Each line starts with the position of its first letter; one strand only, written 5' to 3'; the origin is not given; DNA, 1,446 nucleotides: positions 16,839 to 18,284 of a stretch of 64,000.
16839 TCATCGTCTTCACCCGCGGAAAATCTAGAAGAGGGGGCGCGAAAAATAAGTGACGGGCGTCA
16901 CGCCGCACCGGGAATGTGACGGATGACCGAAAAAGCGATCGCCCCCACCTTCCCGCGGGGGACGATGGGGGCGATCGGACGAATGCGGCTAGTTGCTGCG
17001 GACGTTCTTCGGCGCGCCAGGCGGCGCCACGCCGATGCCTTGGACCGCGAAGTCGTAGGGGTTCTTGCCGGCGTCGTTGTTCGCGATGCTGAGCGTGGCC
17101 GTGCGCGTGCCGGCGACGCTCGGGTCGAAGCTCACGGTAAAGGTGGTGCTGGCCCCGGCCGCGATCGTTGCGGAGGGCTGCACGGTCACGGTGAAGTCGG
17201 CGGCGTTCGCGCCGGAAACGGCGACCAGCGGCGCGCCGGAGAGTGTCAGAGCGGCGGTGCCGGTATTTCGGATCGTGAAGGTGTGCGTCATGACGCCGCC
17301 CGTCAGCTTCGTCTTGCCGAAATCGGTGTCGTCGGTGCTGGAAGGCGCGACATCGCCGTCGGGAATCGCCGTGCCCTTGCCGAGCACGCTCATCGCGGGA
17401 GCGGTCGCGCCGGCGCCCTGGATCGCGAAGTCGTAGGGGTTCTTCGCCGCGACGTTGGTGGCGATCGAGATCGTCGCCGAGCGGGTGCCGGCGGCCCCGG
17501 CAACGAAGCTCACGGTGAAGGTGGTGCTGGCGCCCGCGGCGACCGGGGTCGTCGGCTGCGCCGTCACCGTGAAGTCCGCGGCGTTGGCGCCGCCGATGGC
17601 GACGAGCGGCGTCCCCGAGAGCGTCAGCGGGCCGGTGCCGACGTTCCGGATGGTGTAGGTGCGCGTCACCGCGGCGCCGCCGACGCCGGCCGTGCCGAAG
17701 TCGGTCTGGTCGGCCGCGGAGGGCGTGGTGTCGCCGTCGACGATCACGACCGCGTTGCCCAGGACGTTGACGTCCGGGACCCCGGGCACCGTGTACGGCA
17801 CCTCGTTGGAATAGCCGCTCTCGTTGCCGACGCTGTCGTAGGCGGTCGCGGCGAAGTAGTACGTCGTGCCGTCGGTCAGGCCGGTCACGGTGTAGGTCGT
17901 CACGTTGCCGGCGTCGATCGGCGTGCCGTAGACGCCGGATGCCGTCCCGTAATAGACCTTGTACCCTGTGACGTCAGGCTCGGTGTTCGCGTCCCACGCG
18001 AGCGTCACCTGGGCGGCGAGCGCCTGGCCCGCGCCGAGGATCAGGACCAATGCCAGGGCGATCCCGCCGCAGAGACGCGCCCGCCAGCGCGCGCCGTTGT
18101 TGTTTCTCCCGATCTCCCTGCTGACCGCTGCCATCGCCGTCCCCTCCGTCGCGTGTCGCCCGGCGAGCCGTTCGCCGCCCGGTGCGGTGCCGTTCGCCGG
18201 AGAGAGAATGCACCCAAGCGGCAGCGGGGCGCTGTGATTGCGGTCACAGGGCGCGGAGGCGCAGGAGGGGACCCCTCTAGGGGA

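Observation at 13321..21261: Four adjacent secreted FN3-initiated modular proteins; three share an unrecognised roughly 175-aa C-terminal domain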

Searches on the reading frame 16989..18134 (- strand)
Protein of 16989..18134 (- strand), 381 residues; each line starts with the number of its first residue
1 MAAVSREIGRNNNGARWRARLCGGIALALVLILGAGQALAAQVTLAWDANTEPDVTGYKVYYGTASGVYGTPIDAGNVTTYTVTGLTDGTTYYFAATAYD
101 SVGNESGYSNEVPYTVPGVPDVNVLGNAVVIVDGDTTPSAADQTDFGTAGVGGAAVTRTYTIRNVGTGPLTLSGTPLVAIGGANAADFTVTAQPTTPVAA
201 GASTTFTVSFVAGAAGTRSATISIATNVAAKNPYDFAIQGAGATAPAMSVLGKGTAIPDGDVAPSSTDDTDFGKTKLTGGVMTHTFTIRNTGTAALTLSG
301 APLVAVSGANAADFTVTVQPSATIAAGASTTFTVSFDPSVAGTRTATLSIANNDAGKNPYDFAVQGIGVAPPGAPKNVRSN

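Call 3: search_protein_families(library=pfam, proteins=[window:16989-18134:-], max_evalue=0.1)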
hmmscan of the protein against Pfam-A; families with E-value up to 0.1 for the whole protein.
window:16989-18134:- (381 aa): 17 families
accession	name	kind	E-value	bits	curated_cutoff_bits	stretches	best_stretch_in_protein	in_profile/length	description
PF22544.2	HYDIN_VesB_CFA65-like_Ig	-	1.3e-19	70.7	25.5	2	268-359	8-92/100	HYDIN/CFA65/VesB-like, Ig-like domain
PF07610.17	DUF1573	-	2.1e-16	60.2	26.1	2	267-363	5-93/98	Protein of unknown function (DUF1573)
PF15780.11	ASH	-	9.3e-11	42.2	27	1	269-357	13-95/98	Abnormal spindle-like microcephaly-assoc'd, ASPM-SPD-2-Hydin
PF00041.27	fn3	-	2e-09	37.9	25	1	42-112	15-81/84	Fibronectin type III domain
PF07705.17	CARDB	-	4.3e-08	33.7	22.7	2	282-350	21-83/101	CARDB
PF22073.2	Cep192_D4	-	3.7e-07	30.7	35.5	1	271-368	12-111/112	Cep192 domain 4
PF14016.12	DUF4232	-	2.3e-06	28.3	27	2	279-351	16-98/129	Domain of unknown function (DUF4232)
PF16158.11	N_BRCA1_IG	-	0.00017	22.6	28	0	153-212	11-77/108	Ig-like domain from next to BRCA1 gene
PF09544.15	DUF2381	-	0.00047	20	29.2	1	283-354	205-278/288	Protein of unknown function (DUF2381)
PF16656.11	Pur_ac_phosph_N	-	0.00099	20.1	30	1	40-101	12-83/93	Purple acid Phosphatase, N-terminal domain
PF24771.2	Ig_CFAP74_1st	-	0.0018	19.1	29.2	0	297-351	31-85/97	CFAP74 first Ig-like domain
PF12371.14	TMEM131_like_N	-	0.0046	17.6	28.8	0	271-350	9-82/84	Transmembrane protein 131-like N-terminal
PF00630.25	Filamin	-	0.01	17.1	26.9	0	285-360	24-92/93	Filamin/ABP280 repeat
PF24507.1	Ig_CFAP65_4th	-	0.012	16.5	27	0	310-351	21-61/76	CFAP65, fourth Ig-like domain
PF02368.24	Big_2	-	0.012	16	22.8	1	316-355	5-45/79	Bacterial Ig-like domain (group 2)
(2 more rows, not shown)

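Call 4: search_protein_families(library=ncbifam, proteins=[window:16989-18134:-], max_evalue=0.1)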
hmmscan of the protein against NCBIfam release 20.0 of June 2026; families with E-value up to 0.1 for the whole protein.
window:16989-18134:- (381 aa): 3 families
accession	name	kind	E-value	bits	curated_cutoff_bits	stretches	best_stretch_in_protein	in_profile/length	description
NF012200.0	choice_anch_D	domain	6.9e-50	168.1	45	2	247-356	2-107/108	choice-of-anchor D domain-containing protein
NF041425.1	OS_HP2_seleno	subfamily_domain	5.8e-07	29.8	100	1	277-366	12-95/98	OS_HP2 family (seleno)protein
NF045522.1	MXAN_2561_fam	equivalog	0.0002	20.9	150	1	73-112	215-254/304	MXAN_2561 family MXYO-CTERM-anchored protein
